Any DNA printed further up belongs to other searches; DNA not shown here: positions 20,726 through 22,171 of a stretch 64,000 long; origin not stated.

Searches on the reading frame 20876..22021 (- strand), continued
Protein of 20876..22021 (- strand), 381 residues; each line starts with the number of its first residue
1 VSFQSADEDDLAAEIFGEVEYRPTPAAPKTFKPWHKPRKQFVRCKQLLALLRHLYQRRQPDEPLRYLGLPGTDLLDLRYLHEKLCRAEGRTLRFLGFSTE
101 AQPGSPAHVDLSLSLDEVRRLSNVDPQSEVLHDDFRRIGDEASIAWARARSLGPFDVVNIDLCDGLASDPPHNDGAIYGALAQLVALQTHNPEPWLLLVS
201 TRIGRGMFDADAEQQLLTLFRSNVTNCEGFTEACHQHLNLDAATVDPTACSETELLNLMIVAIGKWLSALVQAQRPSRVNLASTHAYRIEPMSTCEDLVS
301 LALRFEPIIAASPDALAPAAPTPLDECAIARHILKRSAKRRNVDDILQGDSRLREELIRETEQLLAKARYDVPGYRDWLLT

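Call 25: fold_search(model_id=the predicted structure, library=pdb)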
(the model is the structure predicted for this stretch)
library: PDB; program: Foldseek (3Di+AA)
matches with E <= 10: 1223; with E <= 0.001: 25
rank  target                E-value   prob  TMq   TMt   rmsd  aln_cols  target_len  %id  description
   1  4obw_C                6.9e-05  1.00  0.30  0.43  13.2       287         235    9  crystal structure of yeast Coq5 in the SAM bound form (released 2014-08-06)
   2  7qw5_A                1.1e-04  1.00  0.34  0.25   6.9       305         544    9  Adenine-specific DNA methyltransferase M.BseCI complexed with AdoHcy and cognate unmethylated DNA duplex (released 2023-01-25)
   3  7qw7_A                1.1e-04  1.00  0.33  0.24   6.7       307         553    9  Adenine-specific DNA methyltransferase M.BseCI complexed with AdoHcy and cognate fully methylated DNA duplex (released 2023-01-25)
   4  4obw_B                1.2e-04  1.00  0.28  0.42  13.7       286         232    9  crystal structure of yeast Coq5 in the SAM bound form (released 2014-08-06)
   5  7v2q_W                1.7e-04  1.00  0.28  0.37   9.1       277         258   12  T.thermophilus 30S ribosome with KsgA, class K6 (released 2022-04-06)
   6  7bkg_C                1.7e-04  1.00  0.29  0.40   9.9       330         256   14  Co-crystal structure of Human Nicotinamide N-methyltransferase (NNMT) with the tricyclic inhibitor (2) (released 2021-03-17)
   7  7nbq_A                2.0e-04  1.00  0.29  0.38   9.7       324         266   14  Co-crystal structure of Human Nicotinamide N-methyltransferase (NNMT) with the tricyclic inhibitor (4) (released 2021-03-17)
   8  7ble_B                2.1e-04  1.00  0.30  0.40   9.5       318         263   14  Co-crystal structure of Human Nicotinamide N-methyltransferase (NNMT) with the tricyclic inhibitor (3) (released 2021-03-17)
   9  21jx_B                2.3e-04  1.00  0.29  0.39   8.9       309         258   14  Crystal structure of compound 1 bound to human Nicotinamide N-methyltransferase (released 2026-03-11)
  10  21ln_B                3.8e-04  1.00  0.31  0.43   9.1       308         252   14  Crystal structure of compound 2 bound to human Nicotinamide N-methyltransferase (released 2026-03-11)
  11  8zsa_A                3.8e-04  1.00  0.33  0.41  12.1       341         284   13  Crystal structure of 4VPMT2 (released 2025-03-19)
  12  1jqd_B                4.5e-04  1.00  0.33  0.42  13.3       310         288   12  Crystal Structure Analysis of Human Histamine Methyltransferase (Thr105 Polymorphic Variant) Complexed with AdoHcy and (released 2002-08-06)
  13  5b3h_E                4.8e-04  1.00  0.35  0.33  11.3       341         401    9  The crystal structure of the JACKDAW/IDD10 bound to the heterodimeric SHR-SCR complex (released 2017-03-01)
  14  7v2l_W                5.4e-04  1.00  0.29  0.39   7.6       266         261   12  T.thermophilus 30S ribosome with KsgA, class K1k2 (released 2022-04-06)
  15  8zsa_C                6.3e-04  0.99  0.32  0.39  11.9       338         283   13  Crystal structure of 4VPMT2 (released 2025-03-19)
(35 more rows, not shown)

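Call 36: search_protein_families(library=pfam, proteins=[L049:6585-7811:+, L049:11210-12157:+, L066:6741-7796:+, L068:6745-7809:+, L069:6759-7814:+, L059:11269-12072:+, L070:11291-12520:+, L071:3795-4430:+, L078:5724-7313:+, L078:11303-12526:-], max_evalue=0.01)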
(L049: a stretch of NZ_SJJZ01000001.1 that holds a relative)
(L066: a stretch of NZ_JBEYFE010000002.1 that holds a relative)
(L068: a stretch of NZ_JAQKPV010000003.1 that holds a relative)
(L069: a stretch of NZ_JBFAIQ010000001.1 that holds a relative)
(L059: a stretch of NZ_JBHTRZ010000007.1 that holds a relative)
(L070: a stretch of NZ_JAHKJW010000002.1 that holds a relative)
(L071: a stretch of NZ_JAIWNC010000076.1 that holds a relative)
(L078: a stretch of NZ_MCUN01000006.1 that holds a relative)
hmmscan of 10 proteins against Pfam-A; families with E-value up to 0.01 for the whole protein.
L049:6585-7811:+ (408 aa): 1 family
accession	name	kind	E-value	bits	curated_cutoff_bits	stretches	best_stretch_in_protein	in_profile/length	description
PF13020.12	NOV_C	-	3.2e-07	30.8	22.1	1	292-357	2-71/91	Protein NO VEIN, C-terminal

L049:11210-12157:+ (315 aa): 3 families
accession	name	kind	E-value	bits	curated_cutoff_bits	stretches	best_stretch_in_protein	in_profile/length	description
PF14279.12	HNH_5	-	3.5e-11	43.3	27.5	1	239-289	1-46/56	HNH endonuclease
PF01844.29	HNH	-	2e-10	41.1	21.4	1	239-287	1-45/47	HNH endonuclease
PF13395.12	HNH_4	-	0.0011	19.3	22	1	254-290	16-52/54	HNH endonuclease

L066:6741-7796:+ (351 aa): 1 family
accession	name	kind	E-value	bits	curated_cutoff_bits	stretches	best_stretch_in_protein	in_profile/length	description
PF01844.29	HNH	-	6.9e-10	39.4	21.4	1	258-310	1-45/47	HNH endonuclease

L068:6745-7809:+ (354 aa): 1 family
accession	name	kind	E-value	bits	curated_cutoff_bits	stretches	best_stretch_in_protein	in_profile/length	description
PF01844.29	HNH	-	6.5e-10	39.4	21.4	1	261-314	1-46/47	HNH endonuclease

L069:6759-7814:+ (351 aa): 1 family
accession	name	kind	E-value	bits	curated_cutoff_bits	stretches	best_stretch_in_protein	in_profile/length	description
PF01844.29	HNH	-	4.3e-09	36.8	21.4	1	258-310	1-45/47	HNH endonuclease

L059:11269-12072:+ (267 aa): 2 families
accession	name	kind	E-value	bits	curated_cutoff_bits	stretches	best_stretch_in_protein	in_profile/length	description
PF01844.29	HNH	-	1e-05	26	21.4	1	140-195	1-44/47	HNH endonuclease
PF14279.12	HNH_5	-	0.00023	21.5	27.5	1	159-201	11-49/56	HNH endonuclease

L070:11291-12520:+ (409 aa): 3 families
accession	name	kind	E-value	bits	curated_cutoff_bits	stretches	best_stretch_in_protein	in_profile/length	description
PF18062.7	RE_AspBHI_N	-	3.2e-60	203.3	27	1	41-229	3-184/185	Restriction endonuclease AspBHI N-terminal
PF04471.18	Mrr_cat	-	2.5e-13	50.6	21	1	270-386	6-114/115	Restriction endonuclease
PF22722.2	NA-iREase1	-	0.0029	18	27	1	327-385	45-106/106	NACHT-associated inactive Restriction Endonuclease 1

L071:3795-4430:+ (211 aa): 0 families

L078:5724-7313:+ (529 aa): 1 family
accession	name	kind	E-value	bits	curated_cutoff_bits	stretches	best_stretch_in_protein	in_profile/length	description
PF03235.19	GmrSD_N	-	1.2e-25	91.3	33.2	1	198-363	2-198/199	GmrSD restriction endonuclease, N-terminal domain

L078:11303-12526:- (407 aa): 4 families
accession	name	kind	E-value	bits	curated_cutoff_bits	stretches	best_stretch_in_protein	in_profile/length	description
PF00589.27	Phage_integrase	-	4.1e-21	75.9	27.1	1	204-381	2-165/172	Phage integrase family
PF13356.12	Arm-DNA-bind_3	-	9.3e-20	71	27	1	4-90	1-82/83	Arm DNA-binding domain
PF22022.2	Phage_int_M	-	4e-10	40.2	27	1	115-188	19-92/96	Phage integrase central domain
PF14659.12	Phage_int_SAM_3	-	0.00034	21.2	22.6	1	98-149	1-54/58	Phage integrase, N-terminal SAM-like domain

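Call 43: search_solved_structures(query=A3, max_evalue=10, show_alignments=2)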
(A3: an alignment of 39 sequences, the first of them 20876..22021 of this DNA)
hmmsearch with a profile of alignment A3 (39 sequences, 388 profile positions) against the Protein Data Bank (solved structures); distinct sequences matched with E-value up to 10: 2.
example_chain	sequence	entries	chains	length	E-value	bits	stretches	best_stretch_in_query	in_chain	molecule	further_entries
5vi8_T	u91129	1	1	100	1.4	11.3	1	73-106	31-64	DNA-directed RNA polymerase subunit alpha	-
4l9y_A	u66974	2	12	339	2.4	10.5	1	152-184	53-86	Malyl-CoA lyase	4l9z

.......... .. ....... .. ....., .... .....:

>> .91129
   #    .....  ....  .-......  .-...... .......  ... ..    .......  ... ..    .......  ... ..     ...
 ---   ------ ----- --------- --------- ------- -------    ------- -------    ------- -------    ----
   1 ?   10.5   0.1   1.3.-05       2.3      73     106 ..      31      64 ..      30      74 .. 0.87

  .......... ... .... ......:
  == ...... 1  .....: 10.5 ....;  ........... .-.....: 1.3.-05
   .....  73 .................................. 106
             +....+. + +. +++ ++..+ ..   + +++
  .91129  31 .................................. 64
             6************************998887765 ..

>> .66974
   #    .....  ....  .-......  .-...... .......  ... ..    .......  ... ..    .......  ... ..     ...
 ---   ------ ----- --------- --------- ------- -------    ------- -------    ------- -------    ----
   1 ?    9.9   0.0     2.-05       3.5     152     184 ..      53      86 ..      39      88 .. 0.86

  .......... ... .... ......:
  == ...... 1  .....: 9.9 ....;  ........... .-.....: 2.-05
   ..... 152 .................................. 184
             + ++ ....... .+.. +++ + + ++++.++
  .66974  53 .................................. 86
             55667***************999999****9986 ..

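Call 51: search_protein_families(library=pfam, proteins=[L053:5142-7010:+, L053:3715-5172:+, L062:2861-6322:-, L063:11383-12300:+, L029:4863-5690:+, L071:4427-7243:+, L073:4485-5339:+, L059:12405-15542:-, L049:12288-13526:+, L080:5171-6103:+], max_evalue=0.01)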
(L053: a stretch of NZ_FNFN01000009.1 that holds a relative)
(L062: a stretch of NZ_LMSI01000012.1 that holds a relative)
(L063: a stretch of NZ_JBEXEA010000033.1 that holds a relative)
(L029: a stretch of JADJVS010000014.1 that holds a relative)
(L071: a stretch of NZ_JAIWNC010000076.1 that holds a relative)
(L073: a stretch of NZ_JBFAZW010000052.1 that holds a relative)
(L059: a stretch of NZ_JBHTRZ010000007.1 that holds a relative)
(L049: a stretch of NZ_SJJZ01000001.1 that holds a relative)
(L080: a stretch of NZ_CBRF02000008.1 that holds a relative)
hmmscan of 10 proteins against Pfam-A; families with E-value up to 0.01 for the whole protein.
L053:5142-7010:+ (622 aa): 3 families
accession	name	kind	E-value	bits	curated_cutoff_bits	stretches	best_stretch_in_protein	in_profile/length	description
PF00176.29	SNF2-rel_dom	-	6.8e-12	45.5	24.9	1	158-362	26-251/290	SNF2-related domain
PF00271.37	Helicase_C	-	2.6e-07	31.3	23.5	1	439-547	3-110/110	Helicase conserved C-terminal domain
PF04851.21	ResIII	-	0.00094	19.6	22.5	1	158-286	32-162/164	Type III restriction enzyme, res subunit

L053:3715-5172:+ (485 aa): 0 families

L062:2861-6322:- (1153 aa): 10 families
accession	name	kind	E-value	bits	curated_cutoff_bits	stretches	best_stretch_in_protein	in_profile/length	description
PF13087.12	AAA_12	-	1.8e-39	135.8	27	1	915-1122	2-194/195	AAA domain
PF13086.12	AAA_11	-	2.5e-39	136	27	1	578-892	1-252/257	AAA domain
PF00069.31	Pkinase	-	3e-31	109.2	31.7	1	35-226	9-198/263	Protein kinase domain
PF07714.23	PK_Tyr_Ser-Thr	-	6.9e-21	75.2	23.1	1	35-260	9-250/258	Protein tyrosine and serine/threonine kinase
PF13604.12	AAA_30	-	1.7e-11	44.7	27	1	579-648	2-69/191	AAA domain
PF13245.12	AAA_19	-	3.5e-10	40.6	25.1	1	584-893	2-132/134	AAA domain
PF01443.25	Viral_helicase1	-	8.5e-08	32.7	21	0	598-638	2-38/228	Viral superfamily 1 RNA helicase core domain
PF13191.12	AAA_16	-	0.0025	18.8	32.6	1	586-693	15-104/167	AAA ATPase domain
PF00270.35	DEAD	-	0.004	17.4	26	0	584-656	5-77/167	DEAD/DEAH box helicase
PF00004.35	AAA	-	0.0093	16.9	21.2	0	599-618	3-22/131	ATPase family associated with various cellular activities (AAA)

L063:11383-12300:+ (305 aa): 1 family
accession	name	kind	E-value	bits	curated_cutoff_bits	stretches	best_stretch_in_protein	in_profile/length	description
PF01844.29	HNH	-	1.8e-05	25.2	21.4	1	194-236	7-46/47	HNH endonuclease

L029:4863-5690:+ (275 aa): 1 family
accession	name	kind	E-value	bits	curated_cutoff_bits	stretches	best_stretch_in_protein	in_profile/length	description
PF13391.12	HNH_2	-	2.3e-13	50.2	21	1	165-215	1-65/66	HNH endonuclease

L071:4427-7243:+ (938 aa): 10 families
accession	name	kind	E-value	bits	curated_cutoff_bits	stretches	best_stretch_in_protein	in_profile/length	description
PF13374.12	TPR_10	-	2.5e-19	69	27.5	1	572-610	1-39/42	Tetratricopeptide repeat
PF13424.12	TPR_12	-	5e-18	65.5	30.1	2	619-696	3-76/77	Tetratricopeptide repeat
PF00515.34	TPR_1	-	1.1e-07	31.7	27.8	0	665-695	1-31/34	Tetratricopeptide repeat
PF07719.23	TPR_2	-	1.4e-07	31.5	27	0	713-743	3-33/34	Tetratricopeptide repeat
PF13181.12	TPR_8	-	8.5e-06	26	25.7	0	711-743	1-33/34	Tetratricopeptide repeat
PF24575.1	TPR_Slam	-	0.00043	21.1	35.2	0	687-706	62-81/104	Surface lipoprotein assembly modifier, N-terminal TPR repeats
PF13174.12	TPR_6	-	0.00049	21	26.3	0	715-742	4-31/33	Tetratricopeptide repeat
PF13191.12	AAA_16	-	0.00075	20.5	32.6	1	78-133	1-56/167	AAA ATPase domain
PF12862.13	ANAPC5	-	0.0079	16.7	23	0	715-747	42-74/91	Anaphase-promoting complex subunit 5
PF25199.1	nSTAND_NTPase5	-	0.0081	16.4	34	0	103-198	45-135/145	Novel STAND NTPase 5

L073:4485-5339:+ (284 aa): 3 families
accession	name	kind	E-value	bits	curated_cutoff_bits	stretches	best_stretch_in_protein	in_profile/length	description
PF13359.12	DDE_Tnp_4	-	2e-21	76.7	24.8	1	111-273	2-157/158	DDE superfamily endonuclease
PF13613.12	HTH_Tnp_4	-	1.8e-07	31.1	27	1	42-91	3-52/53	Helix-turn-helix of DDE superfamily endonuclease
PF01609.27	DDE_Tnp_1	-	0.0003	21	23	1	107-255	6-180/200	Transposase DDE domain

L059:12405-15542:- (1045 aa): 5 families
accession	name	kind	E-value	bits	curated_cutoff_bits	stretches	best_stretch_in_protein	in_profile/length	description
PF18766.7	SWI2_SNF2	-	1.1e-22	81.2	26.7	1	290-538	1-193/221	SWI2/SNF2 ATPase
PF04313.20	HSDR_N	-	3.4e-15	56.9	25.1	1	13-215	11-196/198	Type I restriction enzyme R protein N terminus (HSDR_N)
PF04851.21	ResIII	-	7.9e-15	55.6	22.5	1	287-453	4-142/164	Type III restriction enzyme, res subunit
PF22679.2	T1R_D3-like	-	6.6e-10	40.1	27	1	687-747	100-156/158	Type I restriction enzyme subunit R domain 3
PF00270.35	DEAD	-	5.7e-05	23.3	26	1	307-499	13-164/167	DEAD/DEAH box helicase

L049:12288-13526:+ (412 aa): 1 family
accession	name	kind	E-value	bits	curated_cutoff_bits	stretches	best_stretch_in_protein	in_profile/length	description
PF13391.12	HNH_2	-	0.0012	19.1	21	1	305-336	1-31/66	HNH endonuclease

L080:5171-6103:+ (310 aa): 2 families
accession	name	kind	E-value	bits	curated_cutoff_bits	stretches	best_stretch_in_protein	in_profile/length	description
PF03755.18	YicC-like_N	-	3.4e-43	148.2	25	1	25-176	1-155/156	Endoribonuclease YicC-like, N-terminal region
PF08340.16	YicC-like_C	-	6.6e-41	139.6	27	1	195-310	3-120/120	Endoribonuclease YicC-like, C-terminal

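Call 54: search_protein_families(library=pfam, alignment_id=A3, max_evalue=0.05)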
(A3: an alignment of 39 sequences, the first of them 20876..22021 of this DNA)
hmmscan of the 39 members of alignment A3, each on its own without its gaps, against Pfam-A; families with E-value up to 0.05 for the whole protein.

A. member 1, window:20876-22021:- (381 aa): 1 family
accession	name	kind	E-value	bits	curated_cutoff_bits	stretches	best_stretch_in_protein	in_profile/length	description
PF16542.10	PNKP_ligase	-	0.018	14.7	28.2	1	198-258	88-147/377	PNKP adenylyltransferase domain, ligase domain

B. families by the number of members that match (of 39 scanned): 5 families
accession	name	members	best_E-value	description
PF00638.24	Ran_BP1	2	0.019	RanBP1 domain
PF06730.16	FAM92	1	0.012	FAM92 protein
PF06924.17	DUF1281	1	0.013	Protein of unknown function (DUF1281)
PF16542.10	PNKP_ligase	1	0.018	PNKP adenylyltransferase domain, ligase domain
PF03224.20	V-ATPase_H_N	1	0.027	V-ATPase subunit H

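Call 61: search_dna_similar(query=window:20876-22021:-, collection=plasmids, mode=protein, max_rows=25)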
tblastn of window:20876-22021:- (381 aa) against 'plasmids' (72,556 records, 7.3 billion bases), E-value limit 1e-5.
No match.

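Call 62: search_dna_similar(query=window:20876-22021:-, collection=phages, mode=protein, max_rows=15)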
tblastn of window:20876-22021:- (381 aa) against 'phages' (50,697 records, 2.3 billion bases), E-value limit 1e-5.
No match.

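Call 63: search_dna_similar(query=L074:9935-11110:+, collection=plasmids, mode=protein, max_rows=20)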
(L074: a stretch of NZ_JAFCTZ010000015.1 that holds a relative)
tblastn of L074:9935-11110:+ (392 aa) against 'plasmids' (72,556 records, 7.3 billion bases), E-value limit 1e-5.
No match.

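Call 64: search_dna_similar(query=L029:9980-11149:+, collection=plasmids, mode=protein, max_rows=20)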
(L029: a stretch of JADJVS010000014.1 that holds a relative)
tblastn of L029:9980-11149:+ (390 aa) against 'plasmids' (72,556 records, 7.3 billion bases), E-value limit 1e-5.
No match.

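Call 75: search_protein_representatives(alignment_id=A1)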
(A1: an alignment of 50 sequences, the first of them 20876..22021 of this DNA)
Query: 50 sequences, 381 profile positions. Proteins with E-value up to 0.001 (for the whole library): 694; up to 1e-10: 553; up to 1e-30: 411. The best 150 are listed.
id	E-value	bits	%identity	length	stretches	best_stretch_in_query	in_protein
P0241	1.5e-132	458.4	-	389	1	6-380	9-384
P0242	9.7e-129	445.8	-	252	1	131-380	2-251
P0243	9.7e-123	426.1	-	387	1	6-380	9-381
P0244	2.0e-110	385.5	-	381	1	6-380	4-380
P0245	2.1e-109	382.2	-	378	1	9-379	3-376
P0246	2.1e-108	378.9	-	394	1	7-380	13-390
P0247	1.2e-106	373.1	-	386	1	7-379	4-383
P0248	5.6e-106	370.9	-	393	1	3-379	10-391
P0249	1.1e-105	369.9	-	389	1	7-379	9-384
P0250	1.2e-105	369.8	-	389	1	7-380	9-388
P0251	1.4e-103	363.0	-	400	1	6-380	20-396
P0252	1.6e-102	359.5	-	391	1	1-380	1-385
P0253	3.3e-102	358.5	-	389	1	6-380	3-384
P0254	9.8e-102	356.9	-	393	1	6-380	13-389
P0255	7.2e-101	354.1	-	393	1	17-380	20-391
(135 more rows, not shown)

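Call 78: find_related_loci(query=A1, collection=viral_contigs, flank=8000)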
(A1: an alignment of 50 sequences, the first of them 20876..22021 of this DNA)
Query A1 (381 aa) in viral_contigs; peptide patterns used: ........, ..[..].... (x = any residue, [..] = any of these).
31 stretches matched a pattern; 10 encode a relative of the query (tblastn E <= 1e-3); 10 distinct loci.
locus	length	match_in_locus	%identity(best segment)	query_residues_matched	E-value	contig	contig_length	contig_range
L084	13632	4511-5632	42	12-379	1e-93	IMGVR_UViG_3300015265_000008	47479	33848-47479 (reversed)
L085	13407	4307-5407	31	31-378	6e-47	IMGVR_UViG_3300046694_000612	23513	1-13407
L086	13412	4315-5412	30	31-378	2e-45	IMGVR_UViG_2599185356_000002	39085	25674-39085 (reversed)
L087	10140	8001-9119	31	25-379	1e-42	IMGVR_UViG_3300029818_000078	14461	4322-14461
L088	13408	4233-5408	28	10-378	3e-41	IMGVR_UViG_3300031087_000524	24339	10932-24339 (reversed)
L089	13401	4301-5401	30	31-378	5e-39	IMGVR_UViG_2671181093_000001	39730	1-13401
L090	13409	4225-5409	29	1-378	8e-39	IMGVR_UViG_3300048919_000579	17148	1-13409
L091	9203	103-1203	29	31-380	5e-36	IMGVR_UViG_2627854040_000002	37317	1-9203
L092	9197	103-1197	30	31-378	7e-34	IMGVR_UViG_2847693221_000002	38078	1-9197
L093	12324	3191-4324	30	18-379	2e-42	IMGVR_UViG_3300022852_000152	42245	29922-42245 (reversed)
